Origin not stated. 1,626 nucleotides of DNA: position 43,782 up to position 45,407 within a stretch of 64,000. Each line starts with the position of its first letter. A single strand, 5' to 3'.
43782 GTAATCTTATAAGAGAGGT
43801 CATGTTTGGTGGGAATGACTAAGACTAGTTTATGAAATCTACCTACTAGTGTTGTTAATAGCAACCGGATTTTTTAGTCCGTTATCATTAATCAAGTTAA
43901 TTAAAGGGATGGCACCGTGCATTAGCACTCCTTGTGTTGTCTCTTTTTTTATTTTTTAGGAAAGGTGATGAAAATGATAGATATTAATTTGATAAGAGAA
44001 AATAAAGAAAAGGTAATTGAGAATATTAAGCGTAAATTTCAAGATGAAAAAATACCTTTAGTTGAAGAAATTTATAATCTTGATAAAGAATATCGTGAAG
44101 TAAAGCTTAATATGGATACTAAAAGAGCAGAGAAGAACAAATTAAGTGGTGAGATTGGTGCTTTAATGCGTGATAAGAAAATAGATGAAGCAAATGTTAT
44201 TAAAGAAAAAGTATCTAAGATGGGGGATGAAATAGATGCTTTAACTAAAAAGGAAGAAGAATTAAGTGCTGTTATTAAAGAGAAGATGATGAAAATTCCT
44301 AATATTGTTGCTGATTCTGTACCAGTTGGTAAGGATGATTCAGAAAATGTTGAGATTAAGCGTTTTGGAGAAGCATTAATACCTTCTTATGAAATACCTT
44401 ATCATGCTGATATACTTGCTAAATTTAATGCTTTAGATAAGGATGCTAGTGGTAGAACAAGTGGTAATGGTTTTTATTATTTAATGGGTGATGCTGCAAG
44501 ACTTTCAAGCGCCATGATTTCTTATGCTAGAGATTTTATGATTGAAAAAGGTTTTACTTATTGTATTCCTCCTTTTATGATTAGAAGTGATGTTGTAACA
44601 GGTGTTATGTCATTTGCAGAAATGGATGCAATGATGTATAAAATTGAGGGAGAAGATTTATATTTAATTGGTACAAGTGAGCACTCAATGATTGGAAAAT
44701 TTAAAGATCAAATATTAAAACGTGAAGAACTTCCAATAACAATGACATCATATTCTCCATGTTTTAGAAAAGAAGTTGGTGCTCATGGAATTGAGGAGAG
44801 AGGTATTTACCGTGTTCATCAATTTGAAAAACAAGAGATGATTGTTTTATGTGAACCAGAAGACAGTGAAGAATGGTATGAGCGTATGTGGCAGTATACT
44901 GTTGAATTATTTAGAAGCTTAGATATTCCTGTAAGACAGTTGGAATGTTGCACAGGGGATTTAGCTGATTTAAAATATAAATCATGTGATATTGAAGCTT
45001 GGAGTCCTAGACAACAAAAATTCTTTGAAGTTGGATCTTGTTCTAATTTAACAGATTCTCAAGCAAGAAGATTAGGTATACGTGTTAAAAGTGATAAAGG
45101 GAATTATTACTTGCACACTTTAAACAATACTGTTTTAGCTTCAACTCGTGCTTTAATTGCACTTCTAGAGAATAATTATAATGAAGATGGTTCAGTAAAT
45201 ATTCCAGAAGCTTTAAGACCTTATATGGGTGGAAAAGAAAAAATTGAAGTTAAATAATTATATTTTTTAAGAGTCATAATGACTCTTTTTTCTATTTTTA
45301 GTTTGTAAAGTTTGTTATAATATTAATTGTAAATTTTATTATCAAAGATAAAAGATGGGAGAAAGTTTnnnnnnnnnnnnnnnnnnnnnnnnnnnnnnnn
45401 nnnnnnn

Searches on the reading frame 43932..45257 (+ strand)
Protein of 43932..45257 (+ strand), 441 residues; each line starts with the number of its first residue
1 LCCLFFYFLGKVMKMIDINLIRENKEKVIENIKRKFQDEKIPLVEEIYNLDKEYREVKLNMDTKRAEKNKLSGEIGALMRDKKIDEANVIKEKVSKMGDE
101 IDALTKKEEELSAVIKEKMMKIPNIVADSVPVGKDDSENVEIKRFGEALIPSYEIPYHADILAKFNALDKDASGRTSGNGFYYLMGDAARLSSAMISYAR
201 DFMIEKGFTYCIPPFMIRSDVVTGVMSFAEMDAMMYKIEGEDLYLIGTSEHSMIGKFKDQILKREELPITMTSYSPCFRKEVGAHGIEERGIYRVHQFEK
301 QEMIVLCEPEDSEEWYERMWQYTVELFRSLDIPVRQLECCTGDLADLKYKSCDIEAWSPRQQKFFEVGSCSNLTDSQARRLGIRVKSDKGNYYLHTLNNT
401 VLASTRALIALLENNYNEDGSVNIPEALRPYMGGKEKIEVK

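Call 50: search_protein_families(library=pfam, proteins=[window:43932-45257:+], max_evalue=0.001)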
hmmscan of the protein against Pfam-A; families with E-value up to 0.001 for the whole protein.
window:43932-45257:+ (441 aa): 3 families
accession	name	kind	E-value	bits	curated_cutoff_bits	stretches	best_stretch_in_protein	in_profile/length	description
PF00587.30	tRNA-synt_2b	-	6.1e-36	124.6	29.3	1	240-415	8-179/179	tRNA synthetase class II core domain (G, H, P, S and T)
PF02403.27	Seryl_tRNA_N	-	6.6e-21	75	28.2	1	15-126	1-108/108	Seryl-tRNA synthetase N-terminal domain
PF12325.13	TMF_TATA_bd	-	0.00055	20.5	29.1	0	45-119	19-91/115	TATA element modulatory factor 1 TATA binding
